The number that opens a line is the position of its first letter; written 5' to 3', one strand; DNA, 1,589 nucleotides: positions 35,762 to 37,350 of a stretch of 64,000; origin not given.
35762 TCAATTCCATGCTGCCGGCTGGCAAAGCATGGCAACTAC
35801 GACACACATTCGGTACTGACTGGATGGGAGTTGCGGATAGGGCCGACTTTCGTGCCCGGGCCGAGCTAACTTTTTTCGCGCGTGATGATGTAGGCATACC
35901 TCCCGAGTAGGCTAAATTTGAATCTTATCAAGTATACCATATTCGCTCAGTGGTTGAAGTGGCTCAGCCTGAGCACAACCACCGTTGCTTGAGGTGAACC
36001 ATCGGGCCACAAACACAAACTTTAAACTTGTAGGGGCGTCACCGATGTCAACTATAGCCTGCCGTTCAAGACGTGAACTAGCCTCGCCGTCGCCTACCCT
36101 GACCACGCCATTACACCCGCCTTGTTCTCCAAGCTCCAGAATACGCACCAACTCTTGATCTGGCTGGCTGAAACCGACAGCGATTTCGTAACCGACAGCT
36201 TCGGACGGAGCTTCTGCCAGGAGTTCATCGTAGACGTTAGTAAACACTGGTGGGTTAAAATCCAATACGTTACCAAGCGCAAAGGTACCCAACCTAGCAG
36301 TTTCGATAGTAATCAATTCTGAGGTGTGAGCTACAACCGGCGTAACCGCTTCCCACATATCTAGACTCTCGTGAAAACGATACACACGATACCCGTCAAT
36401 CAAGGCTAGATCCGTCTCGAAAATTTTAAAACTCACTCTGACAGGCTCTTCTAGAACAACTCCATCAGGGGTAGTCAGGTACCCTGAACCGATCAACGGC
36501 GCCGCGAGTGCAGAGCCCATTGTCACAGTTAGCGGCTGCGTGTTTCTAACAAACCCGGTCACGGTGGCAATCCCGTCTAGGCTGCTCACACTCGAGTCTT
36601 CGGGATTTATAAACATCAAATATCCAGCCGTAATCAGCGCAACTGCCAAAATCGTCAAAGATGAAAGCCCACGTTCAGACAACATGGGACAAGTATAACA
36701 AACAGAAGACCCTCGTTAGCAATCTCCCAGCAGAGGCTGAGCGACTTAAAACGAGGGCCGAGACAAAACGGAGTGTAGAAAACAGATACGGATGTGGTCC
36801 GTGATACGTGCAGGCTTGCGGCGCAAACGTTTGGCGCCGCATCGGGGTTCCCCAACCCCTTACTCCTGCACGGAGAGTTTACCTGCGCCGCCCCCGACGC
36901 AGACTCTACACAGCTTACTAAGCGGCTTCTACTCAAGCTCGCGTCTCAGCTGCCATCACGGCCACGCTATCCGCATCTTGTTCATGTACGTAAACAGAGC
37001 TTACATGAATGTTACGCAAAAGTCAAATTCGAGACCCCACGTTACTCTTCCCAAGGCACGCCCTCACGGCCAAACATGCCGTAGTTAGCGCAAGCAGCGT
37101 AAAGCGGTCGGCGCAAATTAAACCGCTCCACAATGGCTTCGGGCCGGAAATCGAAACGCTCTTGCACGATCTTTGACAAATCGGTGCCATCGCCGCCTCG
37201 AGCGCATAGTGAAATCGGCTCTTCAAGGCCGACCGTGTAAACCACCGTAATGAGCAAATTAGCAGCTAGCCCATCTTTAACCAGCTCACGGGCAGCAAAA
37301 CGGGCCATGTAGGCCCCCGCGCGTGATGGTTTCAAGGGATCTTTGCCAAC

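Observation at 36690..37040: A 350-nt GC-rich, highly structured non-coding region between metK and a hypothetical gene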

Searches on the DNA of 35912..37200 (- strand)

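Call 5: search_rna_families(source=window, start=36500, end=37200, threshold=evalue, max_evalue=10, show_alignments=3)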
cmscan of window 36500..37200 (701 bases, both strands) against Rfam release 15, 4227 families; matches with E-value up to 10: 2.
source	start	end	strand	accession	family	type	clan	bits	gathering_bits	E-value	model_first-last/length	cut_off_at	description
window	36860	36909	+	RF02770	Ysr224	Gene; sRNA;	-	13.1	70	6.2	1-107/107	no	Yersinia sRNA 224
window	37104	37137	-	RF02400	Hsp83_3_UTR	Cis-reg;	-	7.7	90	9.6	1-470/470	no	Heat shock protein 83 3' UTR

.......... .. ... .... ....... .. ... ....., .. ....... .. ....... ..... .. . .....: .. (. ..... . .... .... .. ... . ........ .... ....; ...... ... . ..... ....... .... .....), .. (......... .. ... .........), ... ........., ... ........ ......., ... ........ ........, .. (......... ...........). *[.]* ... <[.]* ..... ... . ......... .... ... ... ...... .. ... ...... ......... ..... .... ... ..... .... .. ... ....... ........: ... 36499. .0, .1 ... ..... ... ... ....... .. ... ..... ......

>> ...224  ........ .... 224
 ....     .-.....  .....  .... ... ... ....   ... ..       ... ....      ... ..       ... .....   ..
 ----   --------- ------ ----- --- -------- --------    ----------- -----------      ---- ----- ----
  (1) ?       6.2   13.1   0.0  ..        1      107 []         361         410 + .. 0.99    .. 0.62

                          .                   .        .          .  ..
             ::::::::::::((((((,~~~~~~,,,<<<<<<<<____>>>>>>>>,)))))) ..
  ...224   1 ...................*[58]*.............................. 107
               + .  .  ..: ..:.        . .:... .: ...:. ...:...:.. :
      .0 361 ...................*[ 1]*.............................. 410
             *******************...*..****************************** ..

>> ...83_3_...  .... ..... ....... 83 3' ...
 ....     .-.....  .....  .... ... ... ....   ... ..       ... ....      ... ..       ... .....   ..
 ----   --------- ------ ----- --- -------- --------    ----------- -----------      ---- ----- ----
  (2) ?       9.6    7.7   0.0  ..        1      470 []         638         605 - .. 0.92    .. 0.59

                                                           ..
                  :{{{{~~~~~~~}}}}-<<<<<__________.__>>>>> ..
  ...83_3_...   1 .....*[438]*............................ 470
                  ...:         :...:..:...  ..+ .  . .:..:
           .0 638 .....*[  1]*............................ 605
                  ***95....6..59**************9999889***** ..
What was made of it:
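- On Any Rfam 15 family (4227 models, including RNase P, SRP, 6S, tmRNA, Y RNA, riboswitches, T-box, HEARO, raiA, ROOL, GOLLD, OLE): At E <= 10 the interval 36500-37200 gives only two noise hits, of 13.1 and 7.7 bits against thresholds of 70 and 90 (call 5).
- Closest known: Orphan structured bacterial ncRNAs such as the raiA motif RNA. Different: No sequence or structure match: no Rfam family reaches E <= 10 (call 5).
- Closest known: Y RNAs, including bacterial YrlA. Different: There is no Rfam Y RNA or YrlA hit (call 5).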

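Call 44: search_rna_families(sources=[L163, L168, L172, L173, L174], threshold=evalue, max_evalue=5)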
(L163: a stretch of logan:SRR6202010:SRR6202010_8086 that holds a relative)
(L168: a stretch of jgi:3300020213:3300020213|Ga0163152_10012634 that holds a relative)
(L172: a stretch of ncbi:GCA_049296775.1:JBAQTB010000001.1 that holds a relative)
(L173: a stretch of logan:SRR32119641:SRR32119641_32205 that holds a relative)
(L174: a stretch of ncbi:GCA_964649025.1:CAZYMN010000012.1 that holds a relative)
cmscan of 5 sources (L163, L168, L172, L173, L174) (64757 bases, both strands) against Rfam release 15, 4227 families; matches with E-value up to 5: 8.
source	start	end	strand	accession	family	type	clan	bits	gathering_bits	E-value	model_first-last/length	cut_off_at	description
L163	4698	4800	-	RF02029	sraA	Gene; sRNA;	-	28.9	56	2.3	1-95/95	no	sraA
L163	4606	4737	+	RF02728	HrrF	Gene; sRNA;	-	26.7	77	1.7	1-116/116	no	Haemophilus regulatory RNA responsive to iron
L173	9909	9988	+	RF01772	rnk_pseudo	Cis-reg; leader;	-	26.6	55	2.5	1-108/108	no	Pseudomonas rnk leader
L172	4965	5041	-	RF01859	Phe_leader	Cis-reg; leader;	-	26.4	55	3.7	1-125/125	no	Phenylalanine leader peptide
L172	15810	15909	+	RF00513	Trp_leader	Cis-reg; leader;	-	25.9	41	0.56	1-100/100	no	Tryptophan operon leader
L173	4277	4331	+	RF03030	salivarius-1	Gene; sRNA;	-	24.2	50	1.5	1-56/56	no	salivarius-1 RNA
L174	11145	11210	+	RF02716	sno_ncR3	Gene; snRNA; snoRNA; CD-box;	-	23.8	88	1.1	1-75/75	no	Small nucleolar RNA ncR3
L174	8750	8841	+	RF00065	snoR9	Gene; snRNA; snoRNA; CD-box;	CL00132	19.1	90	4.2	1-128/128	no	Small nucleolar RNA snoR9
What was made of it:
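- On Any Rfam 15 family (4227 models, including RNase P, SRP, 6S, tmRNA, Y RNA, riboswitches, T-box, HEARO, raiA, ROOL, GOLLD, OLE): Five homologous loci give nothing in the element at E <= 5 (call 44).
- No riboswitch family matches (calls 5, 44). No hit at E <= 10 on a 701-nt query with permissive filters, and none in five relatives (calls 5, 44).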

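Call 51: build_rna_model(alignment_id=A5, structure=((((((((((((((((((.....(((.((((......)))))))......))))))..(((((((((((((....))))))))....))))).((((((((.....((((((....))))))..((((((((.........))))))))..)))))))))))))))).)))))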
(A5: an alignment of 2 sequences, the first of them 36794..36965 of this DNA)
Model R1 built from alignment A5 (2 sequences, 172 columns); structure: as given.
model positions 172; base pairs 60; branch points 3; effective number of sequences 0.64; information 0.59 bits per position. Calibrated on 0.2 Mb of random sequence (short: E-values are rough).
structure used (alignment columns):
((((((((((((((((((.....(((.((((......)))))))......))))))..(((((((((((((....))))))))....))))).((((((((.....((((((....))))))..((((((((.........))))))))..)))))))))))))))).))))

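Call 52: search_with_rna_model(model_id=R1, sources=[window, L162, L163, L164, L166, L168, L169, L170, L171, L172, L173, L174], max_evalue=10, make_alignment=true, show_alignments=8)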
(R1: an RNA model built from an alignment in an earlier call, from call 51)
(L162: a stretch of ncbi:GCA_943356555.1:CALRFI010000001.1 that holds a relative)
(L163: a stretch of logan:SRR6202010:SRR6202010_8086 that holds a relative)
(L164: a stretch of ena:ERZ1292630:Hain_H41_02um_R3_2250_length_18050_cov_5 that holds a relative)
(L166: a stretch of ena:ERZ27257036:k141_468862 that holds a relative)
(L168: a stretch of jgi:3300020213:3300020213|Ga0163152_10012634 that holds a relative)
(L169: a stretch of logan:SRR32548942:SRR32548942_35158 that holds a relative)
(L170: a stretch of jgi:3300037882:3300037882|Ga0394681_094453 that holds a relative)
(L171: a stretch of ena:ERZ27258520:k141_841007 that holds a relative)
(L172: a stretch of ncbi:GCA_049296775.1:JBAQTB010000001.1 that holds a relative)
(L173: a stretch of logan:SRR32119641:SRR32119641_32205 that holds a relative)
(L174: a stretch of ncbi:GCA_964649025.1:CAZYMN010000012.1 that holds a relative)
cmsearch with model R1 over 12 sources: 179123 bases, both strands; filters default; matches with E-value up to 10: 7.
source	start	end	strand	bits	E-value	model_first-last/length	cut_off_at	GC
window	36794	36965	-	206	1.5e-45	1-172/172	no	0.62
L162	1229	1400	+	187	3.5e-41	1-172/172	no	0.58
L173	9809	9945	+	32.6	1.4e-05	1-172/172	no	0.55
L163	2742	2910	+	30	5.5e-05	1-172/172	no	0.57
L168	1516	1687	+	28.3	0.00014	1-172/172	no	0.58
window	1524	1684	-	12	0.79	1-172/172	no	0.61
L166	188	207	-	7.8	7.4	64-83/172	no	0.85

Alignment A6: 7 matches aligned to the model, 297 columns, each read 5' to 3' on its own strand. Consensus structure (alignment columns), stored with it:
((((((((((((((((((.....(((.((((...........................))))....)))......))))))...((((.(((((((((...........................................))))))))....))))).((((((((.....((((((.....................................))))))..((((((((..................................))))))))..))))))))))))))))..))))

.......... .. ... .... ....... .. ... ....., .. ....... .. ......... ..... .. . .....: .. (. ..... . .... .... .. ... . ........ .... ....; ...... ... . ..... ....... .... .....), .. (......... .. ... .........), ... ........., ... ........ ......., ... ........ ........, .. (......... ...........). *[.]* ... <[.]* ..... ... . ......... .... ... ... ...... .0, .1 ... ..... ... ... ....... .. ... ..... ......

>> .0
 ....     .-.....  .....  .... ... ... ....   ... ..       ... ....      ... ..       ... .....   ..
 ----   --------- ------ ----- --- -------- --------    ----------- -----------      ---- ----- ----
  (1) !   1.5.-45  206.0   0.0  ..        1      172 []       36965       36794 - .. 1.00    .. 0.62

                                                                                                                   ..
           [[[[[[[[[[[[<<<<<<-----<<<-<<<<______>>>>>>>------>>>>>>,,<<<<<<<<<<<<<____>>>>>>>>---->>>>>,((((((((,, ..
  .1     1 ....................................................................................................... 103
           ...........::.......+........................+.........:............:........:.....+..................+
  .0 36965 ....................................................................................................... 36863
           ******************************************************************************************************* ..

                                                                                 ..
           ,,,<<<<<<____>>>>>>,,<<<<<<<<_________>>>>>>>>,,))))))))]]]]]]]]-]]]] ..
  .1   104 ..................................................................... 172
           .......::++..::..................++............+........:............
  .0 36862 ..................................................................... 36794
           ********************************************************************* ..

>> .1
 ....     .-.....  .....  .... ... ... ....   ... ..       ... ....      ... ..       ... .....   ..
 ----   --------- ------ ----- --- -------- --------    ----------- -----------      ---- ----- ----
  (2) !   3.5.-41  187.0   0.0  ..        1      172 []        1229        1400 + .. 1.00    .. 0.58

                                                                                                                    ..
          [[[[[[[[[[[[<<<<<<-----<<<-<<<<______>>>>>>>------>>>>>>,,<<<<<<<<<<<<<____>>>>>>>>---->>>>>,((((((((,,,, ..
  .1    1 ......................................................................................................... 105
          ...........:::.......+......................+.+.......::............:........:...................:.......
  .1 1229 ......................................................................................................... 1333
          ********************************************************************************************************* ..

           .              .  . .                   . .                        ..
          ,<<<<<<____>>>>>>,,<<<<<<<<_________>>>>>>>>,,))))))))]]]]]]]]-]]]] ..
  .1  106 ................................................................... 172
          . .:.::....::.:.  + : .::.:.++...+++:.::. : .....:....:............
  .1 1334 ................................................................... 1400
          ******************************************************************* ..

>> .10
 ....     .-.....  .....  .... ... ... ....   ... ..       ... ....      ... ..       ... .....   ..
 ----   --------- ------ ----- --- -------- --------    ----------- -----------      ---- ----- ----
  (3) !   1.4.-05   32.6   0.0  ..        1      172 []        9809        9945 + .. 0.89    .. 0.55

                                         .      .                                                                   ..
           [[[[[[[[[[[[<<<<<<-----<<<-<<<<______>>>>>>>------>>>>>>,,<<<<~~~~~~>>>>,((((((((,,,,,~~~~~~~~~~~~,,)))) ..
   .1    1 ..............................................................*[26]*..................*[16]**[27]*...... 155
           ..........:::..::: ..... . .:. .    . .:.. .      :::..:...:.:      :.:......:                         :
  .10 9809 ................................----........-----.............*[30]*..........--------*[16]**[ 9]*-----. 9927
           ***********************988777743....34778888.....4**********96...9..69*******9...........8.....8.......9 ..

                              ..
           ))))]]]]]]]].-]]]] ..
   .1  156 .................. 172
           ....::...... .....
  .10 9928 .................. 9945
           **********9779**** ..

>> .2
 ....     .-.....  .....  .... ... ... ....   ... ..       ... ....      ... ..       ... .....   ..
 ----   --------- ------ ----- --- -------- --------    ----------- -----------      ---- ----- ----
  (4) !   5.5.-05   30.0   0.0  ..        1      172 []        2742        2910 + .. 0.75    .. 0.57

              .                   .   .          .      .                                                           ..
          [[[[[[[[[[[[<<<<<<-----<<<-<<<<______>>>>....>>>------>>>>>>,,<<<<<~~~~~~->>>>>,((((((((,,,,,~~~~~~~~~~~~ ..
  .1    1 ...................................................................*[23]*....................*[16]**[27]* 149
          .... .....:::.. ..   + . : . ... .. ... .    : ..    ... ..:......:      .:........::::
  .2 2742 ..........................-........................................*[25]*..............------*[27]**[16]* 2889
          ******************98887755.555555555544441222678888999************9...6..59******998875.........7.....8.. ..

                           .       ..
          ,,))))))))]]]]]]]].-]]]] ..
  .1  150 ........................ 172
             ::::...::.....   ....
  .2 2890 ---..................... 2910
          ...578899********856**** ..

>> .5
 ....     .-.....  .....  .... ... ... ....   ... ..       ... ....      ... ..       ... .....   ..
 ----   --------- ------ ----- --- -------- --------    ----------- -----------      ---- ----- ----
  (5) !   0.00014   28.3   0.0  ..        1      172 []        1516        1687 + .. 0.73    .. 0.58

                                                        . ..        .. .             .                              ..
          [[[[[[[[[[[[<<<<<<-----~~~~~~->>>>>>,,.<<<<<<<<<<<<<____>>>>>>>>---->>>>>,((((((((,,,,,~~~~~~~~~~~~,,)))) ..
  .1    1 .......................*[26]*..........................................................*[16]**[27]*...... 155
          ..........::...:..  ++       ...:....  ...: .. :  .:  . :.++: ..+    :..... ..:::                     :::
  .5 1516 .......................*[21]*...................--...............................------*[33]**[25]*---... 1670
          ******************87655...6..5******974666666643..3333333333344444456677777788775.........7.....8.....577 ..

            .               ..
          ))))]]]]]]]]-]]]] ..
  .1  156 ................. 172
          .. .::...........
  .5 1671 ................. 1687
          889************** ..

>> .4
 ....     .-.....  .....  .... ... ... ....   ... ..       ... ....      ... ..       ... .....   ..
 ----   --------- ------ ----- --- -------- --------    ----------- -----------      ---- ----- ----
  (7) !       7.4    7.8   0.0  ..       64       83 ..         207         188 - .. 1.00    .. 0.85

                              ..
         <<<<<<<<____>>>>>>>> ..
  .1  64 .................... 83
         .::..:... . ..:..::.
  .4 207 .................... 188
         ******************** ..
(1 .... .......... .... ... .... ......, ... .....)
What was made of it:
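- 36954..36965 (-): P1 5' strand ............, the most sequence-conserved segment. R1 cmsearch anchors on this segment (call 52).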

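Call 53: search_with_rna_model(model_id=R1, sources=[window, L162, L163, L168, L173], max_evalue=0.01, make_alignment=true)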
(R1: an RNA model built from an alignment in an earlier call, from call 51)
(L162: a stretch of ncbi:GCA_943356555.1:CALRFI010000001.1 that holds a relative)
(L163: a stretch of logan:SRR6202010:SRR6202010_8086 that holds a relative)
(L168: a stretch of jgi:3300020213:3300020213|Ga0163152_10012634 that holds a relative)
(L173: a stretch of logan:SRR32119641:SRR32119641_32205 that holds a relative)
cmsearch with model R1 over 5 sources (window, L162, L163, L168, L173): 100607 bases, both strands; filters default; matches with E-value up to 0.01: 5.
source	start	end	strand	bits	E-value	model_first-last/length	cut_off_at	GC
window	36794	36965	-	206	8.3e-46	1-172/172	no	0.62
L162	1229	1400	+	187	2e-41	1-172/172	no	0.58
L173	9809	9945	+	32.6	7.7e-06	1-172/172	no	0.55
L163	2742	2910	+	30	3.1e-05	1-172/172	no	0.57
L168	1516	1687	+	28.3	7.6e-05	1-172/172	no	0.58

Alignment A7: 5 matches aligned to the model, 287 columns, each read 5' to 3' on its own strand. Consensus structure (alignment columns), stored with it:
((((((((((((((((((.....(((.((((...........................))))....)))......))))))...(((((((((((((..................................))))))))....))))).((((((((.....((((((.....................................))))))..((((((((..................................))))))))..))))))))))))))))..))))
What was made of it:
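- Tried and rejected: It recovers L163, L168 and L173 at E of 1e-5 to 1e-4 (calls 52, 53).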

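Call 58: search_with_rna_model(model_id=R1, sources=[L001, L002, L003, L004, L005, L006, L007, L008, L009, L010, L011, L012, L013, L014, L015, L016, L017, L018, L019, L020, L021, L022, L023, L024, L025, L026, L027, L028, L029, L030, L031, L032, L033, L034, L035, L036, L037, L038, L039, L040, L041, L042, L043, L044, L045, L046, L047, L048, L049, L050, L051, L052, L053, L054, L055, L056, L057, L058, L059, L060, L061, L062, L063, L064, L065, L066, L067, L068, L069, L070, L071, L072, L073, L074, L075, L076, L077, L078, L079, L080, L082, L083, L084, L085, L086, L087, L088, L089, L090, L091, L092, L093, L094, L095, L096, L097, L098, L099, L100, L101], max_evalue=1)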
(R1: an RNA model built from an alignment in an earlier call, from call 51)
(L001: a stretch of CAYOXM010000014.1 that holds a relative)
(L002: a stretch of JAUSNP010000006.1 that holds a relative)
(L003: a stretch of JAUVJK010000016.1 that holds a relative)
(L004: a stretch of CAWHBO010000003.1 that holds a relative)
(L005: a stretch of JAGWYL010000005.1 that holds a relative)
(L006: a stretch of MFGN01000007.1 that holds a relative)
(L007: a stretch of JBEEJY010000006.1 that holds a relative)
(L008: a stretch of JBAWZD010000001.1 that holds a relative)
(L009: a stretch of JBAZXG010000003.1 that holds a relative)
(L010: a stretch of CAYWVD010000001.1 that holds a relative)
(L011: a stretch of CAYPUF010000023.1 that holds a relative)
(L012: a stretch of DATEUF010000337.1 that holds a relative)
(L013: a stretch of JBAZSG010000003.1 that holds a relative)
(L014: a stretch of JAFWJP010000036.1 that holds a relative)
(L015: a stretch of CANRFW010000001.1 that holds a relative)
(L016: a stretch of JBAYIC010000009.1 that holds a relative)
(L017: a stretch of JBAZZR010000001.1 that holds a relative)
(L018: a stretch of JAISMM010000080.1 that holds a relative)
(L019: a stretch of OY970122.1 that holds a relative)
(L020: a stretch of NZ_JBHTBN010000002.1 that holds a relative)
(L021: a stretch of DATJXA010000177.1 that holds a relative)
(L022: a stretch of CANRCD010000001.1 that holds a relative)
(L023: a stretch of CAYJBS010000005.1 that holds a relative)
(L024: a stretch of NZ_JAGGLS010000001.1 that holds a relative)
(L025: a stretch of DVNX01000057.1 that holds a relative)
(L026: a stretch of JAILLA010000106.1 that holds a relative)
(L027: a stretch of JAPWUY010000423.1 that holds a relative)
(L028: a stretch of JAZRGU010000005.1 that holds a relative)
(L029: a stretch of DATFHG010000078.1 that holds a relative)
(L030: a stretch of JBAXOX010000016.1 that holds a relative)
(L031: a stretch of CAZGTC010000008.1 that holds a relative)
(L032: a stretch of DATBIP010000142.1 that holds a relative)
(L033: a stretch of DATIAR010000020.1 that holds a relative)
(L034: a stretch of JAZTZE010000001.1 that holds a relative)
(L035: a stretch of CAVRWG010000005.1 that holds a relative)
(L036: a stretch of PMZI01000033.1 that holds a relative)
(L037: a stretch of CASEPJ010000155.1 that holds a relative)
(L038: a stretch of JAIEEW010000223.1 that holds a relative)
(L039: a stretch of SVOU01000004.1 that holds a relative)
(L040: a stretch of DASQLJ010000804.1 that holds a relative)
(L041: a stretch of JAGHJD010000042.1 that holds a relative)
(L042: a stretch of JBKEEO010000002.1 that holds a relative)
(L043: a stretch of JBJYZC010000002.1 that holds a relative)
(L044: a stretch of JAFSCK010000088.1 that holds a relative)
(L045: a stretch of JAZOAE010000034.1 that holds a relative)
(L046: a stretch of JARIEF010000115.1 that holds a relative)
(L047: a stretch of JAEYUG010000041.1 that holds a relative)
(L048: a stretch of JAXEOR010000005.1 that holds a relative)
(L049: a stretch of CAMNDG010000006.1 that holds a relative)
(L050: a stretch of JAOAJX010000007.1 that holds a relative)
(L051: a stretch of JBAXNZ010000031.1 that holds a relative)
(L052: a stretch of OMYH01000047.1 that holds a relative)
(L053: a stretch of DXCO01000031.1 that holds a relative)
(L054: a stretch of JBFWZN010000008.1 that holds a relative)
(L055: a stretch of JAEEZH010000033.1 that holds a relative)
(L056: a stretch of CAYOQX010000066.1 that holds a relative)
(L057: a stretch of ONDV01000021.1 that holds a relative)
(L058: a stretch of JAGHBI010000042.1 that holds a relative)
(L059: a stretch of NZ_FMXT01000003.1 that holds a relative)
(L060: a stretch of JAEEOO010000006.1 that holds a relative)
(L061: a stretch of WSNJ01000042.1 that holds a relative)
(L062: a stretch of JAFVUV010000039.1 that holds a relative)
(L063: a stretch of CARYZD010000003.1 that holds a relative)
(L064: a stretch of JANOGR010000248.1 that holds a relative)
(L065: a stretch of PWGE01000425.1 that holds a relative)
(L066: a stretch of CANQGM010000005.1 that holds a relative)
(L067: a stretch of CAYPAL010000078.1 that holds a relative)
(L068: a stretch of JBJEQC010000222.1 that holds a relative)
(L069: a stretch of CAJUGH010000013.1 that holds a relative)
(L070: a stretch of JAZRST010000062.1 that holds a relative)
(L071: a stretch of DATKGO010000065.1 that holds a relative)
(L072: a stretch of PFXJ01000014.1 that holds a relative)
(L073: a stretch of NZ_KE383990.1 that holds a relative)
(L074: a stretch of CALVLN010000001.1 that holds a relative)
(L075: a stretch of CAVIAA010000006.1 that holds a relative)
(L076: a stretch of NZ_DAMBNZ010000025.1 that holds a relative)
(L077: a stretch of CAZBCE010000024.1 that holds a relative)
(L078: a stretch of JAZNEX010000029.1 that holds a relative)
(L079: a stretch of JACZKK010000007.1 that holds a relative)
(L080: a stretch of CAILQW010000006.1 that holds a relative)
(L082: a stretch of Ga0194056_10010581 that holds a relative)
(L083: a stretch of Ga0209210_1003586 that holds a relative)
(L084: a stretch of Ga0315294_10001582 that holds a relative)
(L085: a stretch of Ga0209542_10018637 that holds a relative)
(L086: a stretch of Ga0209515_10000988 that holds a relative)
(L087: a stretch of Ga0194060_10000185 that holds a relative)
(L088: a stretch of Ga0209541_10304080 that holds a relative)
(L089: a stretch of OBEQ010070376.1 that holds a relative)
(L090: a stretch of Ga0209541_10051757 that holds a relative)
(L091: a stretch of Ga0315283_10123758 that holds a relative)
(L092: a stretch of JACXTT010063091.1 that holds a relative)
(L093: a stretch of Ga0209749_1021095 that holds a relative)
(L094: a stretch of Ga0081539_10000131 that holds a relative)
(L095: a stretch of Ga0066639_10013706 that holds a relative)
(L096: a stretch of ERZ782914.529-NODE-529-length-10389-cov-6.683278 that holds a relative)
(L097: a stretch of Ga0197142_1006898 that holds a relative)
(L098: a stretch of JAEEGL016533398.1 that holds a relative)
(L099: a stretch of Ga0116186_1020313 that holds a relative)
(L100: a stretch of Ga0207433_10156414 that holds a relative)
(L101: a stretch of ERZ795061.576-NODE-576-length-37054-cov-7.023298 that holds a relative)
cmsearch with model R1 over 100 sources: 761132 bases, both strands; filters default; matches with E-value up to 1: 1.
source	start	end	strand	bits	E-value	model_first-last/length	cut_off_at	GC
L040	1537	1676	+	18.2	0.12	1-172/172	no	0.71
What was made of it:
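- It is absent from 100 more distant metK loci (call 58).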
